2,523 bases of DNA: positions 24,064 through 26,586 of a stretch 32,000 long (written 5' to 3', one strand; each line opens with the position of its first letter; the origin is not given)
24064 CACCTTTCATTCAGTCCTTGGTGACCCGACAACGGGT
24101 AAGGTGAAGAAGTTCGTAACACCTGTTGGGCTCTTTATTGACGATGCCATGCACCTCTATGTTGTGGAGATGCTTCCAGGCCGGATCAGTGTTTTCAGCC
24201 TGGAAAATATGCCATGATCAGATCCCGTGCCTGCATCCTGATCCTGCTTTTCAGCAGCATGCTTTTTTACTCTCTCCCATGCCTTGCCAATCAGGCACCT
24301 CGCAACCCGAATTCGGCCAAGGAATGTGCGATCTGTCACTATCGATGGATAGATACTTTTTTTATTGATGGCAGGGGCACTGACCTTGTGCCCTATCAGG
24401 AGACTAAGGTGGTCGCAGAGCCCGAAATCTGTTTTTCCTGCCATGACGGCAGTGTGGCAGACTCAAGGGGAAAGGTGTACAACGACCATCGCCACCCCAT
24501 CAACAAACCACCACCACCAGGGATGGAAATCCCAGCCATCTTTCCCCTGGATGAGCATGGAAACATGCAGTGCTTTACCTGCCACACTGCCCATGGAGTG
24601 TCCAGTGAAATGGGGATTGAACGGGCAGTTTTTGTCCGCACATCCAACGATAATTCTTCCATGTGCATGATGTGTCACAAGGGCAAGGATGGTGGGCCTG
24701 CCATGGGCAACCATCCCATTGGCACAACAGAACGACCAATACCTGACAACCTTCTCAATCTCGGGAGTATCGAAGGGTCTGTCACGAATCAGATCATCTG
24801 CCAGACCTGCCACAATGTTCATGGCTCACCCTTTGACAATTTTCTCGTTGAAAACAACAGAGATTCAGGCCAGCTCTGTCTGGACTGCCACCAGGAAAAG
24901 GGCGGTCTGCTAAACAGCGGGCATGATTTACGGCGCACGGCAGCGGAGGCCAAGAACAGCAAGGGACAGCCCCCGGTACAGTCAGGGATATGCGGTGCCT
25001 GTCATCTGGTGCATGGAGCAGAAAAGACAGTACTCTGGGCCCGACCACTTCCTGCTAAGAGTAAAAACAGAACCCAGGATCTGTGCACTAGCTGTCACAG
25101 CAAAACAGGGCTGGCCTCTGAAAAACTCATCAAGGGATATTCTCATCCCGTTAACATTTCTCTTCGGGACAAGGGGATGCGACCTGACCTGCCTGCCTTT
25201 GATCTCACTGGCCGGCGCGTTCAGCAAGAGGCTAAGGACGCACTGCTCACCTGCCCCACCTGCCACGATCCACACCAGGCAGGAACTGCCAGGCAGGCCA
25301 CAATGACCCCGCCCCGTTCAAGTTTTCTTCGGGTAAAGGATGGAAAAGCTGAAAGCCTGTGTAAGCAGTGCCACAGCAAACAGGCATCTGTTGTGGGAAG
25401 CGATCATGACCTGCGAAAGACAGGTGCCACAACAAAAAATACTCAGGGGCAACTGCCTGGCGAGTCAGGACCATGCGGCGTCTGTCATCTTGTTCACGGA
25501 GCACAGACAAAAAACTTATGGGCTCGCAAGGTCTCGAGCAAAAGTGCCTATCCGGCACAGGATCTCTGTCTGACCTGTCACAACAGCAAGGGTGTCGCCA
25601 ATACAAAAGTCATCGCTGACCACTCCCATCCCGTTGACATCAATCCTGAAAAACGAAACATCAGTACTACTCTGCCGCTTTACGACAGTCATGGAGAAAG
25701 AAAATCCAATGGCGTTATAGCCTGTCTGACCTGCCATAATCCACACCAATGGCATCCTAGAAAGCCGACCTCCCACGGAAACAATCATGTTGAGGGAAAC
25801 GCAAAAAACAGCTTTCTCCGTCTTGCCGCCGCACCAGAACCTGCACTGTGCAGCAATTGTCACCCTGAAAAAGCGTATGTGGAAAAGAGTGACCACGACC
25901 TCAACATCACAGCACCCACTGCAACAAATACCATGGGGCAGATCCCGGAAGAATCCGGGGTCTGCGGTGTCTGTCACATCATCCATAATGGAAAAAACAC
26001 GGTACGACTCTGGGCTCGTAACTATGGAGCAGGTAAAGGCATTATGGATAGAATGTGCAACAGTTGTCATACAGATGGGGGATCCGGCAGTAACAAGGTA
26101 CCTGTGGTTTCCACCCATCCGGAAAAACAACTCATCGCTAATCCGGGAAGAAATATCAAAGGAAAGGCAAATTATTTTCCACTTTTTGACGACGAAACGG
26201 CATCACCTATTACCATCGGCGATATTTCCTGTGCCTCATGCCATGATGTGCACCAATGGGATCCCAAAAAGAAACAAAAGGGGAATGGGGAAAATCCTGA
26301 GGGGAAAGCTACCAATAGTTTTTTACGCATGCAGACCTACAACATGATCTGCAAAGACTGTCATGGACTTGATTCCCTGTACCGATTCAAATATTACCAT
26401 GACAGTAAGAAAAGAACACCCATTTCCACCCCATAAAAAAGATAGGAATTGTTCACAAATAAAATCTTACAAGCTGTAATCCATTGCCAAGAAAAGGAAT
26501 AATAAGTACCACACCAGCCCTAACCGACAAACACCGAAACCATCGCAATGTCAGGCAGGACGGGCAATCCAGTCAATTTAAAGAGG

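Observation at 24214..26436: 18-haem cytochrome built from three tandem four-haem repeat units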

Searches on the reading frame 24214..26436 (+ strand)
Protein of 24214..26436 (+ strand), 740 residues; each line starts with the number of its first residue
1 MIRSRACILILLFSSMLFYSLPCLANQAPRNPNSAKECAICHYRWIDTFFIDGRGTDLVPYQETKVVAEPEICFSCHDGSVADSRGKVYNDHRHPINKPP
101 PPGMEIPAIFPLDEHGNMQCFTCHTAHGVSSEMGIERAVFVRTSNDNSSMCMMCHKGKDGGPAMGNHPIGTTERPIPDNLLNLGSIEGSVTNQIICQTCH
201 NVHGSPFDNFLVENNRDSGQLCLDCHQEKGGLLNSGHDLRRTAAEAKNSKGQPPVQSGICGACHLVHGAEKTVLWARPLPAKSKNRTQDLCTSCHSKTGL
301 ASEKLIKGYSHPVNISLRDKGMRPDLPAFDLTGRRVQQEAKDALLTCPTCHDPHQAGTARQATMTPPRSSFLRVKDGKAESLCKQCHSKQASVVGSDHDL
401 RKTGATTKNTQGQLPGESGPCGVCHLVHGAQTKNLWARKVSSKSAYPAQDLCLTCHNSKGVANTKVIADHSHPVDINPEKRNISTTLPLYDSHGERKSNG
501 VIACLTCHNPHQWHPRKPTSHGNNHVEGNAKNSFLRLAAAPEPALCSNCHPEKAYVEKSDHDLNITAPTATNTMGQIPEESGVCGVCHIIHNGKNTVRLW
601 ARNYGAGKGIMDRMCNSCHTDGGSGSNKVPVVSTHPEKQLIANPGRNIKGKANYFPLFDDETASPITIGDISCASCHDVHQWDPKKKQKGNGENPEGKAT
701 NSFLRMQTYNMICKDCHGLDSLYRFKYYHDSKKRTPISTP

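Call 5: search_protein_families(library=pfam, proteins=[window:24214-26436:+], max_evalue=0.01)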
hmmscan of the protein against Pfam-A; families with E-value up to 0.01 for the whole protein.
window:24214-26436:+ (740 aa): 5 families
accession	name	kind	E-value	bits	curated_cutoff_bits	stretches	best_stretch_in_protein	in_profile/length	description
PF09699.15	Paired_CXXCH_1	-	2.3e-39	133.2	20.6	4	196-230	9-40/41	Doubled CXXCH motif (Paired_CXXCH_1)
PF14522.11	Cytochrome_C7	-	2.9e-27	94.7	24.8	3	217-296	10-67/67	Cytochrome c7 and related cytochrome c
PF22113.1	Mtrc-MtrF_II-IV_dom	-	1.1e-22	80.8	30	5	611-729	80-175/176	Outer membrane cytochrome MtrC/MtrF-like, domains II/IV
PF14537.11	Cytochrom_c3_2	-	5.9e-16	59.1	25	1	192-296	5-79/79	Cytochrome c3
PF13442.11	Cytochrome_CBB3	-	0.0052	17.5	27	1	605-642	4-39/68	Cytochrome C oxidase, cbb3-type, subunit III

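Call 8: find_homologous_proteins(query=window:24214-26433:+, max_evalue=1e-10)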
Query window:24214-26433:+ (740 aa): 1226 proteins with E <= 1e-10 among 8000 candidates; the best 120 are listed.
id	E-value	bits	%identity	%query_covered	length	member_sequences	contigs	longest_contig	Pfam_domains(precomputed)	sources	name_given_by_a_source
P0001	0.0e+0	1700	96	100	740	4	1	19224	PF09699.16,PF14537.12,PF14522.12,PF22113.2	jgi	-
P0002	0.0e+0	1396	79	99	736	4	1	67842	PF09699.16,PF14537.12,PF22678.2,PF14522.12,PF22113.2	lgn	-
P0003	0.0e+0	1387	78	99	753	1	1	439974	PF09699.16,PF14537.12,PF14522.12,PF22113.2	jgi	jgi:predicted CXXCH cytochrome family protein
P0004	0.0e+0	1382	77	99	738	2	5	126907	PF09699.16,PF14537.12,PF14522.12,PF22113.2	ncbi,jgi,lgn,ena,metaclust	metaclust:\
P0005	0.0e+0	1367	76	100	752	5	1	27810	PF09699.16,PF14537.12,PF14522.12,PF22113.2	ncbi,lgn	-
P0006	0.0e+0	1357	76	98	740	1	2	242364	PF09699.16,PF14537.12,PF02085.22,PF14522.12,PF22113.2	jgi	jgi:predicted CXXCH cytochrome family protein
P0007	0.0e+0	1344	76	99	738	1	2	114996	PF09699.16,PF14537.12,PF22678.2,PF14522.12,PF22113.2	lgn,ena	-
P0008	0.0e+0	1339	75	98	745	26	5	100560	PF09699.16,PF14537.12,PF14522.12,PF22113.2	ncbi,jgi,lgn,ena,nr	ncbi:MAG: hypothetical protein KJ900_02130 [Proteobacteria bacterium]|nr:hypothetical protein [Pseud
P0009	0.0e+0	1311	74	100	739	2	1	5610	PF09699.16,PF14537.12,PF14522.12,PF22113.2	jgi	jgi:predicted CXXCH cytochrome family protein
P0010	0.0e+0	1232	69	99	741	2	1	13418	PF09699.16,PF14537.12,PF14522.12,PF22113.2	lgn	-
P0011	0.0e+0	1225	69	99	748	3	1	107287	PF09699.16,PF14537.12,PF22678.2,PF02085.22,PF14522.12,PF22113.2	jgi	jgi:predicted CXXCH cytochrome family protein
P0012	0.0e+0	1209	71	92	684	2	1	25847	PF09699.16,PF14537.12,PF14522.12,PF22113.2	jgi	-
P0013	0.0e+0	1084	46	73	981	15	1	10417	PF09699.16,PF14537.12,PF14522.12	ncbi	-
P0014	0.0e+0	1042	59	98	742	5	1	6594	PF09699.16,PF14537.12,PF14522.12,PF22113.2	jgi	jgi:predicted CXXCH cytochrome family protein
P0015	0.0e+0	1020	58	96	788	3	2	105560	PF09699.16,PF14537.12,PF14522.12,PF22113.2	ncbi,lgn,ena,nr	ncbi:MAG: cytochrome c3 family protein [Proteobacteria bacterium]|nr:cytochrome c3 family protein [P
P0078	1.6e-261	888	33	82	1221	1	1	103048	PF09699.16,PF14537.12,PF14522.12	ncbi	ncbi:MAG: cytochrome c3 family protein [bacterium]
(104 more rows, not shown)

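Call 18: find_related_loci(query=A1, collection=genome_contigs, flank=10000)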
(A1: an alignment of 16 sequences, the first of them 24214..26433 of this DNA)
Query A1 (740 aa) in genome_contigs; peptide patterns used: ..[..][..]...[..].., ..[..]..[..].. (x = any residue, [..] = any of these).
355 stretches matched a pattern; 326 encode a relative of the query (tblastn E <= 1e-3); the best 80 are kept; 75 distinct loci.
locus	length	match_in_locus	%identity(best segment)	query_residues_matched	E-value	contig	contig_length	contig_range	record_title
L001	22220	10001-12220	79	1-740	0e+0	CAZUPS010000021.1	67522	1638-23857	MAG TPA_asm: uncultured Desulfocapsa sp. isolate binchicken_co47_206 genome assembly, contig: NODE_231_length_67522_cov_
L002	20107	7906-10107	78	1-735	0e+0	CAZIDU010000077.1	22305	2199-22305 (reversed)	MAG TPA_asm: uncultured Desulfocapsa sp. isolate binchicken_co243_282 genome assembly, contig: NODE_1736_length_22305_co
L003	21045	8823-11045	76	1-740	0e+0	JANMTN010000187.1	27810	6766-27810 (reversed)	MAG: Desulfobulbaceae bacterium isolate SOY_29_metabat_160 SOY_29_k141_4054764, whole genome shotgun sequence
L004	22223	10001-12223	75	1-740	0e+0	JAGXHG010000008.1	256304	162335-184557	MAG: Desulfobulbaceae bacterium isolate LH_M57 k141_341264, whole genome shotgun sequence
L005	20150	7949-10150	77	1-734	0e+0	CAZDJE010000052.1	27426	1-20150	MAG TPA_asm: uncultured Desulfocapsa sp. isolate binchicken_co47_151 genome assembly, contig: NODE_1134_length_27426_cov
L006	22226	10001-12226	75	1-740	0e+0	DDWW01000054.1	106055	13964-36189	MAG TPA_asm: Desulfobulbaceae bacterium UBA2276 UBA2276_contig_304, whole genome shotgun sequence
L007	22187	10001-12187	75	14-740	0e+0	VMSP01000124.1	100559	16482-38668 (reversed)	MAG: Desulfocapsa sp. isolate N3_15 k141_222138, whole genome shotgun sequence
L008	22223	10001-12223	74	1-740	0e+0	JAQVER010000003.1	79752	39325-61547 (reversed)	MAG: Desulfocapsaceae bacterium isolate STE_14 NODE_470_length_79752_cov_3.724295_Sandtown_E, whole genome shotgun seque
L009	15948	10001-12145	76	25-740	0e+0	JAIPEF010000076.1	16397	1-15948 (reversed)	MAG: Desulfocapsa sp. isolate Tobar13.5m-G31 Tobar13-5m-C4034, whole genome shotgun sequence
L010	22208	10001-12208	69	1-736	0e+0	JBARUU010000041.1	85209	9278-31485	MAG: Desulforhopalus sp. isolate MFD12129_ilm_asm_bin19 k127_74237, whole genome shotgun sequence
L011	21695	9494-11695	58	9-734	0e+0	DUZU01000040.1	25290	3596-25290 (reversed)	MAG TPA_asm: Deltaproteobacteria bacterium isolate MAG_22204_dsfv_001 Ga0224496_10000575, whole genome shotgun sequence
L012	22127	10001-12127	58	28-737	0e+0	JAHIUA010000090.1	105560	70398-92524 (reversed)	MAG: Proteobacteria bacterium isolate MM_PC_MetaG.mb.230 MM_PC_MetaG.mb.230_k141_1729864, whole genome shotgun sequence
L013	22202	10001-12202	75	1-734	0e+0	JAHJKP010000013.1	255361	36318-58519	MAG: Proteobacteria bacterium isolate Modern_marine_rock_biofilm.mb.87 Modern_marine_rock.mb.87_k141_151106, whole genom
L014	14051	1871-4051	56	10-737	0e+0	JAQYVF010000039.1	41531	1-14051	MAG: Desulfocapsa sp. isolate Sva_acohol_bin16 k141_1644689_length_41531_cov_259.3610, whole genome shotgun sequence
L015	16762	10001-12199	55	8-736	0e+0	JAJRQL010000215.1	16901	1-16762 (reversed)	MAG: Deltaproteobacteria bacterium isolate Dive100_bin10.55 k141_684190, whole genome shotgun sequence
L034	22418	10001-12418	45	10-736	0e+0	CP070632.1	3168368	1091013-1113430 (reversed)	MAG: Nitrospiraceae bacterium isolate bin97 chromosome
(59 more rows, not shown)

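Call 20: search_solved_structures(query=window:24214-26433:+, max_evalue=0.01, show_alignments=2)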
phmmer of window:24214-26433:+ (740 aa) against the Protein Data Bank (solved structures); distinct sequences matched with E-value up to 0.01: 1.
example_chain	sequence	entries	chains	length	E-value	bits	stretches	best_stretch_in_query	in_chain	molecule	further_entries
9yuq_N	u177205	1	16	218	0.00028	22.8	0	185-227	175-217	Putative multiheme cytochrome c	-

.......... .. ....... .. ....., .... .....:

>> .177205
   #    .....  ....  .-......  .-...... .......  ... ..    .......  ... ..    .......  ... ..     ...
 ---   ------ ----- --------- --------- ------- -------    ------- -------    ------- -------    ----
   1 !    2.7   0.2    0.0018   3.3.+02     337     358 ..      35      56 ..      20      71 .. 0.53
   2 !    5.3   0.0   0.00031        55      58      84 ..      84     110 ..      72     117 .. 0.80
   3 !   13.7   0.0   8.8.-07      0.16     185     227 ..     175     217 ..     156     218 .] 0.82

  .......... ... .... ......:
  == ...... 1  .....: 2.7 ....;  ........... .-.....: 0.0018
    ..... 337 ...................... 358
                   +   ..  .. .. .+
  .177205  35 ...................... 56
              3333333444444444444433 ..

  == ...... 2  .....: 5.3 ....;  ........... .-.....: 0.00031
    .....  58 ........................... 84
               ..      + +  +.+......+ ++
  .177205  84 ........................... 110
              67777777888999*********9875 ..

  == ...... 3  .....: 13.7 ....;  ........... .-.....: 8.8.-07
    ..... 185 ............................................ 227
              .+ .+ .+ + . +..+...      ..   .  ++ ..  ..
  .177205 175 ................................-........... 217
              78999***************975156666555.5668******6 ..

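Call 21: search_protein_families(library=ncbifam, proteins=[window:24214-26433:+], max_evalue=0.001)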
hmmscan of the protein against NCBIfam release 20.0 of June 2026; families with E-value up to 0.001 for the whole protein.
window:24214-26433:+ (740 aa): 5 families
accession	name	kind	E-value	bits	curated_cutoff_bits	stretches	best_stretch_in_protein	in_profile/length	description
TIGR01905.1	paired_CXXCH_1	subfamily_domain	2e-27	94.8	25.2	1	196-229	9-39/41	doubled CXXCH domain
TIGR03508.1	decahem_SO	subfamily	1.1e-23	84.1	192.2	2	502-684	3-157/258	DmsE family decaheme c-type cytochrome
NF041028.1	decahem_GSU2203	exception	8.3e-19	67.9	325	2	67-168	145-220/317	GSU2203 family decaheme c-type cytochrome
NF008659.0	PRK11659.1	equivalog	2.6e-06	27.3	184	0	192-229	134-170/188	cytochrome c nitrite reductase pentaheme subunit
TIGR03146.1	cyt_nit_nrfB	equivalog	0.00013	22.2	166.6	0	192-228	108-143/145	cytochrome c nitrite reductase pentaheme subunit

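Call 43: predict_structure(alignment_id=A2)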
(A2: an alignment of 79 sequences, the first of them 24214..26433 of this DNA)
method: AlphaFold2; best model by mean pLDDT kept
length: 740 residues; sequences in the alignment: 79
mean_pLDDT: 71.1   pTM: 0.67
mean pLDDT of the five models: 71.1, 69.5, 66.0, 60.3, 58.0
residues with pLDDT >= 90: 86; 70-90: 402; 50-70: 104; < 50: 148
segments of 3 or more residues with pLDDT < 50: 20-92, 119-142, 202-218, 365-367, 523-525, 711-731, 734-740
pLDDT, mean of each block of 10 residues (from residue 1): 75 69 34 29 29 31 36 32 33 53 65 57 30 36 66 73 77 76 77 80 38 43 79 81 86 80 80 79 81 85 72 87 89 88 90 75 53 74 85 84 89 85 87 86 82 88 79 86 92 91 91 72 58 86 91 90 90 90 90 86 89 90 82 57 73 80 84 82 82 63 62 38 41 44
secondary structure, 60 per line:
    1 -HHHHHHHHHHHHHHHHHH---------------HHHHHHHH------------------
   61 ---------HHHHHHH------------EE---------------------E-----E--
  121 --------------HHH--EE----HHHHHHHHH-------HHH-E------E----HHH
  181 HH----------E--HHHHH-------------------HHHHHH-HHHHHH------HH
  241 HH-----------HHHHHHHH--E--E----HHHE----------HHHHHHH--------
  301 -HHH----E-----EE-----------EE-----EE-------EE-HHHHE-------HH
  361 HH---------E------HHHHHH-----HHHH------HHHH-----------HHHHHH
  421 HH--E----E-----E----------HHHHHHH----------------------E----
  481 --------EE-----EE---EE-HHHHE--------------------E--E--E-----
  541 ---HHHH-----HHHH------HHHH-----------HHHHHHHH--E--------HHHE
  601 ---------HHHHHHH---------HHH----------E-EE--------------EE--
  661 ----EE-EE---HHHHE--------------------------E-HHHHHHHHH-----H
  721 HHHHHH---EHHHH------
elements in order (helices of 4 or more, strands of 3 or more residues): H2-19 H35-42 H70-76 H146-154 H178-182 H196-200 H220-225 H227-232 H239-242 H254-261 H286-292 H347-350 H359-362 H379-384 H390-393 H400-403 H415-422 H447-453 H504-507 H544-547 H553-556 H563-566 H578-585 H610-616 H673-676 H706-714 H720-726 H731-734

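Call 47: fold_search(model_id=the predicted structure, library=pdb)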
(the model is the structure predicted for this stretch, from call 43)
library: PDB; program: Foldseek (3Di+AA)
matches with E <= 10: 0; with E <= 0.001: 0
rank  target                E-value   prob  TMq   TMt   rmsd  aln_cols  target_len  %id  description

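Call 48: search_solved_structures(query=A2, max_evalue=1)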
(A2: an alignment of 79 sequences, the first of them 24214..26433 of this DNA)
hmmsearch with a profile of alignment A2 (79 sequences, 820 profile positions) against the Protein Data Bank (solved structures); distinct sequences matched with E-value up to 1: 15.
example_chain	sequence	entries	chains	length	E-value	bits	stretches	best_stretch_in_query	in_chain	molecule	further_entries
9yuq_N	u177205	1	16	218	2.2e-07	32.7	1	182-225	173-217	Putative multiheme cytochrome c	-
7tfs_A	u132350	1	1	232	8.5e-07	30.8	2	176-225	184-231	Cytochrome c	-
6qvm_A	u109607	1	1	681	2e-05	26.3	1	286-494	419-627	Multiheme cytochrome cf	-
6r2q_A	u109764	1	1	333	7.7e-05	24.3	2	334-366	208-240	Cystathionine beta-synthase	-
4rkm_A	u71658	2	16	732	0.00053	21.6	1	296-476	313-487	MccA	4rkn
2j7a_A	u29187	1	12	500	0.001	20.6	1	417-469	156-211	CYTOCHROME C NITRITE REDUCTASE NRFA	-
2vr0_A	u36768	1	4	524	0.0012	20.4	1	417-469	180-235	CYTOCHROME C NITRITE REDUCTASE, CATALYTIC SUBUNIT NFRA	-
8k9e_A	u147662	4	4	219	0.012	17.1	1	189-308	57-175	Cytochrome c7-like domain-containing protein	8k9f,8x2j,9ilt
6btm_A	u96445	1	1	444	0.019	16.4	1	326-371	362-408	Alternative Complex III subunit A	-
1fs9_A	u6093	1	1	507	0.16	13.4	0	660-713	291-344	CYTOCHROME C NITRITE REDUCTASE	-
1fs7_A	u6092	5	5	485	0.16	13.4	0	660-713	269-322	CYTOCHROME C NITRITE REDUCTASE | Cytochrome c-552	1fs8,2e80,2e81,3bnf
3bng_A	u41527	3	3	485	0.16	13.3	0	660-713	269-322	Cytochrome c-552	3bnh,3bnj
9eov_A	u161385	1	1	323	0.23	12.9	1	458-541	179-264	Extracellular iron oxide respiratory system surface decaheme cytochrome c component MtrC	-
2rf7_A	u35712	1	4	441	0.62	11.4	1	495-555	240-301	Cytochrome c-552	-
1gu6_A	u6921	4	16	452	0.78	11.1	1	495-555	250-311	CYTOCHROME C552 | Cytochrome c-552 | Cytochrome c nitrite reductase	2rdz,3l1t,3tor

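Call 60: find_encoding_contigs(protein=P0078, flank=10000, max_places=2)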
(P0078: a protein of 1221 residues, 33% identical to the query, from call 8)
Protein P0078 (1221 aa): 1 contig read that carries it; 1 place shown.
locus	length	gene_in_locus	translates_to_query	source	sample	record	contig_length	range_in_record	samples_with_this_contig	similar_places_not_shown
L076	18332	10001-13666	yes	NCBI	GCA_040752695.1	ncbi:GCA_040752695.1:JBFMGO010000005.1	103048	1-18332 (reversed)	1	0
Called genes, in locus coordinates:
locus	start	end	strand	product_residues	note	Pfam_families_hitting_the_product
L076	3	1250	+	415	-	PF14522:Cytochrome_C7 (faint), PF02085:Cytochrom_CIII (faint), PF14537:Cytochrom_c3_2 (faint), PF22113:Mtrc-MtrF_II-IV_dom (faint), PF09699:Paired_CXXCH_1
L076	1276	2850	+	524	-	PF01731:Arylesterase (faint), PF02239:Cytochrom_D1 (faint), PF10282:Lactonase (weak), PF21783:YNCE (faint), PF22494:choice_anch_I (faint), PF25174:Beta-prop_THOC3 (faint), PF13970:DUF4221 (faint)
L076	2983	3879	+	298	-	PF14522:Cytochrome_C7 (faint), PF09699:Paired_CXXCH_1 (faint)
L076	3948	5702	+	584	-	PF14522:Cytochrome_C7 (faint), PF14537:Cytochrom_c3_2 (faint), PF22113:Mtrc-MtrF_II-IV_dom (faint), PF09699:Paired_CXXCH_1 (weak)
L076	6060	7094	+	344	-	PF14522:Cytochrome_C7 (faint)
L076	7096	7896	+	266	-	PF01292:Ni_hydr_CYTB (weak)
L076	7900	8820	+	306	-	-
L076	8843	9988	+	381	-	PF08450:SGL (faint), PF07494:Reg_prop (faint), PF15869:TolB_like (faint), PF17170:DUF5128, PF01436:NHL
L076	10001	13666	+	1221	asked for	PF14522:Cytochrome_C7 (faint), PF14537:Cytochrom_c3_2 (faint), PF09699:Paired_CXXCH_1 (weak)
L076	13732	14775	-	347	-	PF14341:PilX_N (weak)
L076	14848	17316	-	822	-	PF07963:N_methyl (weak), PF17957:Big_7 (weak)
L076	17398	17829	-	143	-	PF07963:N_methyl (weak)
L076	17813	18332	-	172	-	PF07963:N_methyl (weak), PF12019:GspH (weak)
